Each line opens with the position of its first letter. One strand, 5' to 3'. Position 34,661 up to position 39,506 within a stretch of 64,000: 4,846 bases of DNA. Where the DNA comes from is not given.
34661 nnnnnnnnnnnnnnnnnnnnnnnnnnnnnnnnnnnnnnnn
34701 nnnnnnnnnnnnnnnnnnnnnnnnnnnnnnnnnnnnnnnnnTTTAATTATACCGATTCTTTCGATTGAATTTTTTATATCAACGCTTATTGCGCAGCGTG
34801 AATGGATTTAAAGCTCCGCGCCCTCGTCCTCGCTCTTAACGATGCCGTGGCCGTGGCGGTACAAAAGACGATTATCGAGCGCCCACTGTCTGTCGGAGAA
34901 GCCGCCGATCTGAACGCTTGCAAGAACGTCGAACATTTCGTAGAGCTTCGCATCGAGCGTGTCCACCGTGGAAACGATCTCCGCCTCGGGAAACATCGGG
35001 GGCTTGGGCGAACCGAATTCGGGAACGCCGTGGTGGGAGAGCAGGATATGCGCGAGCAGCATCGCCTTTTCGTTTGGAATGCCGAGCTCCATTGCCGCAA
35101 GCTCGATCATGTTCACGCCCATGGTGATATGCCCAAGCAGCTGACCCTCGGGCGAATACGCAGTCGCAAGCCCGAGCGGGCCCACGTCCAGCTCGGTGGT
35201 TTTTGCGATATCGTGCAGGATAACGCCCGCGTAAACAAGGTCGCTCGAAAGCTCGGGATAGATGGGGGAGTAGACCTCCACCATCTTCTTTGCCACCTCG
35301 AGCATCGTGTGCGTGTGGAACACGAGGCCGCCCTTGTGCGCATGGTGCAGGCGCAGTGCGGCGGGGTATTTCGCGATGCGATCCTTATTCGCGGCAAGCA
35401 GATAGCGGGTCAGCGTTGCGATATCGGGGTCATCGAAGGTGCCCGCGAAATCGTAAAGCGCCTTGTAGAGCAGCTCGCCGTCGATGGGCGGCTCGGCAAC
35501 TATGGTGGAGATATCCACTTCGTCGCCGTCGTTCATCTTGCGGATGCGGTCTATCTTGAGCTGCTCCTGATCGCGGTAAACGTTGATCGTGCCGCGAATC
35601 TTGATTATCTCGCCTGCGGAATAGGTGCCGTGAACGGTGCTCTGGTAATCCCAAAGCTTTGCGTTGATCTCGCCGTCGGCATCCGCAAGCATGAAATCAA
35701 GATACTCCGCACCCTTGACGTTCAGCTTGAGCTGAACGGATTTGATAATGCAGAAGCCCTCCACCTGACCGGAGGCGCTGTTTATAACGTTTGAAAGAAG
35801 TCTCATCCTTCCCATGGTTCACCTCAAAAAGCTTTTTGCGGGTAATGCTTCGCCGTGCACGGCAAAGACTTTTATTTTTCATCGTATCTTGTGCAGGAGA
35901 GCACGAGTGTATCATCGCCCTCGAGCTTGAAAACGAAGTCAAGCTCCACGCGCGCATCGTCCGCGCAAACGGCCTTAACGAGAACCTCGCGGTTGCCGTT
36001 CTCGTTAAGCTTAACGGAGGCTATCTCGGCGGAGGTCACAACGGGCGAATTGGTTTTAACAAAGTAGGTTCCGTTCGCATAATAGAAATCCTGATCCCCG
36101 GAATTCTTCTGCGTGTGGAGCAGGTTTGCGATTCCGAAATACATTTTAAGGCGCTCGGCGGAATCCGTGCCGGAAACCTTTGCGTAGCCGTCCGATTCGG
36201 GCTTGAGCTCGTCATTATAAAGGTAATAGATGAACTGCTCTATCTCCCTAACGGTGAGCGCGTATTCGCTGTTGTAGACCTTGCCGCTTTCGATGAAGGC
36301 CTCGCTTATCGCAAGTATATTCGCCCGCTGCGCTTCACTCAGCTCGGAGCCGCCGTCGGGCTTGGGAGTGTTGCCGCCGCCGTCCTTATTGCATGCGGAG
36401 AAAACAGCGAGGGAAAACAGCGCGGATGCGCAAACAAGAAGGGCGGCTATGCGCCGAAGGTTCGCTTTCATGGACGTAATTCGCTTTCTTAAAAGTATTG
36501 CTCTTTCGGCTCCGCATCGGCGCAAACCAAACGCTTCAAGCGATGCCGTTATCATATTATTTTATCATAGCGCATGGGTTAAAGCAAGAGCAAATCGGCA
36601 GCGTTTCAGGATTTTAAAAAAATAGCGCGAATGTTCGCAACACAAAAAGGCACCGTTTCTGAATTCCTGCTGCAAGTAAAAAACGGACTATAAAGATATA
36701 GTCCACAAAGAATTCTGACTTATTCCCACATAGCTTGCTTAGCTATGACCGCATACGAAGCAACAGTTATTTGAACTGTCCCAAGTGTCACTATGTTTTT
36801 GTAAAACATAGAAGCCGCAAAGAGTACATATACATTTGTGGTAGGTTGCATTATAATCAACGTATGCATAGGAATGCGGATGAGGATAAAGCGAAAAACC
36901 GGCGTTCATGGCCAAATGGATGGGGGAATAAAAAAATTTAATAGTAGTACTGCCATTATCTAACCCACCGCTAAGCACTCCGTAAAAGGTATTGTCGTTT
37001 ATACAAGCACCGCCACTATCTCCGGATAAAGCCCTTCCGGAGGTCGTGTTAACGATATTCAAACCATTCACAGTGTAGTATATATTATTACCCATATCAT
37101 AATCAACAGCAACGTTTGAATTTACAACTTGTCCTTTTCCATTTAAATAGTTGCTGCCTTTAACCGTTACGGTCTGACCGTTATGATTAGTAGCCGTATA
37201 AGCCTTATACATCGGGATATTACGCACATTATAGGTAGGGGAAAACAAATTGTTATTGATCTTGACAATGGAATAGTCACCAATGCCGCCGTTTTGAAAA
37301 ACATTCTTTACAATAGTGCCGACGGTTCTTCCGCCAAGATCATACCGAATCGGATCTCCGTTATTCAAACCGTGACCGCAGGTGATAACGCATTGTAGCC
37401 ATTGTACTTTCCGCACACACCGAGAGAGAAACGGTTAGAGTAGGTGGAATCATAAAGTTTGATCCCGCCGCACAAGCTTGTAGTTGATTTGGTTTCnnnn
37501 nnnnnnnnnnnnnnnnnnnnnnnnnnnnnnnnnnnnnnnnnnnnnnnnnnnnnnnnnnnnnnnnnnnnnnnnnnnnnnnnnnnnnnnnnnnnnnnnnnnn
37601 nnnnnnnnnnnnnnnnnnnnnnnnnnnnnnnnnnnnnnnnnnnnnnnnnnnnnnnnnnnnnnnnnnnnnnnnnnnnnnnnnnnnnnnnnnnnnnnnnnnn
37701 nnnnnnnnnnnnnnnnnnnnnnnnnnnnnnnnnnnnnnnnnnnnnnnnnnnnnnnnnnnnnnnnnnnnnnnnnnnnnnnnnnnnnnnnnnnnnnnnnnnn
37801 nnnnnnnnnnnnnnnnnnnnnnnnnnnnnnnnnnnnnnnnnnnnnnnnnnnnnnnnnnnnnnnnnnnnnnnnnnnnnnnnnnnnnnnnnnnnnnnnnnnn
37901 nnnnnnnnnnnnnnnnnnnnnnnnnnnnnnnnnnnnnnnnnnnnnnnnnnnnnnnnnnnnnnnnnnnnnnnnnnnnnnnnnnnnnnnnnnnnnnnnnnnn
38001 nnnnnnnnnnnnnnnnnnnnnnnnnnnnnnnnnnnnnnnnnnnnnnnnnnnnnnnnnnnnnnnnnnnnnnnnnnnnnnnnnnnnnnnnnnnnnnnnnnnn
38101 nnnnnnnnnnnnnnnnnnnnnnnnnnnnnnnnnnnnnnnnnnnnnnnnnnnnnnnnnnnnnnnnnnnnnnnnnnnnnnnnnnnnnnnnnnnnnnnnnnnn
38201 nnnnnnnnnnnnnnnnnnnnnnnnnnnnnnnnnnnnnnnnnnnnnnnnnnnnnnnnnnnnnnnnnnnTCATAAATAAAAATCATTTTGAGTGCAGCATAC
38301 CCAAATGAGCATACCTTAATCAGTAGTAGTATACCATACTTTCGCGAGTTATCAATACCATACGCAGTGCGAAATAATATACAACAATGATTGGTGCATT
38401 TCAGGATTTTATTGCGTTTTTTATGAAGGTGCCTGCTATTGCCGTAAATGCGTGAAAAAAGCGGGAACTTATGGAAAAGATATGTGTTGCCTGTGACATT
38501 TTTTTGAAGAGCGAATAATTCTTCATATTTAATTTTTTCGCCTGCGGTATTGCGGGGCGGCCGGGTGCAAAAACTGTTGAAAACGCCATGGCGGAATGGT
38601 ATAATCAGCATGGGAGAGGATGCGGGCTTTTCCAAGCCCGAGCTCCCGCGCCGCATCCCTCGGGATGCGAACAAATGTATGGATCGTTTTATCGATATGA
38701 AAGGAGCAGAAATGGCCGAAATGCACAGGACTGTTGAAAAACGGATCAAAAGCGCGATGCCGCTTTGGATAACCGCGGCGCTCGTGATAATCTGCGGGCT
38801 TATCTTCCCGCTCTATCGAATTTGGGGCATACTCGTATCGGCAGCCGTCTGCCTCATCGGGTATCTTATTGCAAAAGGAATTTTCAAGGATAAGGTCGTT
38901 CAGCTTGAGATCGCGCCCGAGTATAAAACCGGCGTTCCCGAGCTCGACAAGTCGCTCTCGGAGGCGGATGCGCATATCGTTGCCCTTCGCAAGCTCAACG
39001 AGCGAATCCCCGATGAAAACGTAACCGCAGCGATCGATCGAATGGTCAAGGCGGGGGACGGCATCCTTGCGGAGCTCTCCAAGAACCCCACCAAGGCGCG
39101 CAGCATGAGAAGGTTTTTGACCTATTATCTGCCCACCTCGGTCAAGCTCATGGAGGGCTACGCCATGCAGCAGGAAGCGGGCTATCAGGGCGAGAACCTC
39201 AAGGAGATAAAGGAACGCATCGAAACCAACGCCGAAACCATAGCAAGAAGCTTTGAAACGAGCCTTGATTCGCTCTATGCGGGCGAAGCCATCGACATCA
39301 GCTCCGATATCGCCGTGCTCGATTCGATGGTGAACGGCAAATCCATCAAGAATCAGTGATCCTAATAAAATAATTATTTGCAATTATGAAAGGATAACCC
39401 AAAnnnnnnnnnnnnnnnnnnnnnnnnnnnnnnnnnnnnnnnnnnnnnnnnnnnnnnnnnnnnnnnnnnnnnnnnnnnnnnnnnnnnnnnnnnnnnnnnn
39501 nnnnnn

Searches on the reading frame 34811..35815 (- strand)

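Call 100: search_protein_families(library=pfam, proteins=[window:34811-35815:-], max_evalue=0.001)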
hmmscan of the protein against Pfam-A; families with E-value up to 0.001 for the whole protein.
window:34811-35815:- (335 aa): 2 families
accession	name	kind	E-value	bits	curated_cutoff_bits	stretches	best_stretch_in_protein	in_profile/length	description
PF01966.28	HD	-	2.4e-09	37.9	22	1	167-289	4-115/116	HD domain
PF01336.31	tRNA_anti-codon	-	0.00093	19.5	27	0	34-92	13-73/75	OB-fold nucleic acid binding domain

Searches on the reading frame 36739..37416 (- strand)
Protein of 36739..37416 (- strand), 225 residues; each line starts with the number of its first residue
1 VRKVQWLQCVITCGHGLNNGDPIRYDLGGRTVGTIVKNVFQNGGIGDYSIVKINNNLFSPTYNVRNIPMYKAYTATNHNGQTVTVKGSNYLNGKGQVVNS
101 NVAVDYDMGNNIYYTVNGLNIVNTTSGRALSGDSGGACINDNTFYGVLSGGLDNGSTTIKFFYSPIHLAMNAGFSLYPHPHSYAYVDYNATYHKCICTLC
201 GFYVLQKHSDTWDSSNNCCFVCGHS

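Call 10: search_protein_families(library=pfam, proteins=[window:36739-37416:-], max_evalue=0.001)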
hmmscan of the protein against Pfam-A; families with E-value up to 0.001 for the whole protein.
window:36739-37416:- (225 aa): 1 family
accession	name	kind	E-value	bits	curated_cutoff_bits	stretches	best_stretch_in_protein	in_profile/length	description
PF13365.12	Trypsin_2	-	0.00023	22.4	27.6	1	9-141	11-137/144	Trypsin-like peptidase domain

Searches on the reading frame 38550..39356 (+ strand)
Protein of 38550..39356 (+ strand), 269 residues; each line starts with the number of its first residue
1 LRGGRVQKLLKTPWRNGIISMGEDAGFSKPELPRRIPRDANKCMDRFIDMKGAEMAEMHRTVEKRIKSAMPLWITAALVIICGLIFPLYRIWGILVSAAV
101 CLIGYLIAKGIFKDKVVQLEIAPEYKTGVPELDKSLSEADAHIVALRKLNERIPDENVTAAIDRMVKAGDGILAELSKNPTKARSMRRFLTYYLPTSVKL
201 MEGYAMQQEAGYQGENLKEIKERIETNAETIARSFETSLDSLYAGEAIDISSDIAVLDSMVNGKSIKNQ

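Call 100: search_protein_families(library=pfam, proteins=[window:38550-39356:+], max_evalue=0.001)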
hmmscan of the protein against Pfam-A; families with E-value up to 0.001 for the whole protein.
window:38550-39356:+ (269 aa): 1 family
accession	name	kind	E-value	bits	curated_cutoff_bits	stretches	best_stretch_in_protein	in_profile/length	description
PF10112.14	Halogen_Hydrol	-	3.4e-15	57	29.8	1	74-249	6-183/191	5-bromo-4-chloroindolyl phosphate hydrolysis protein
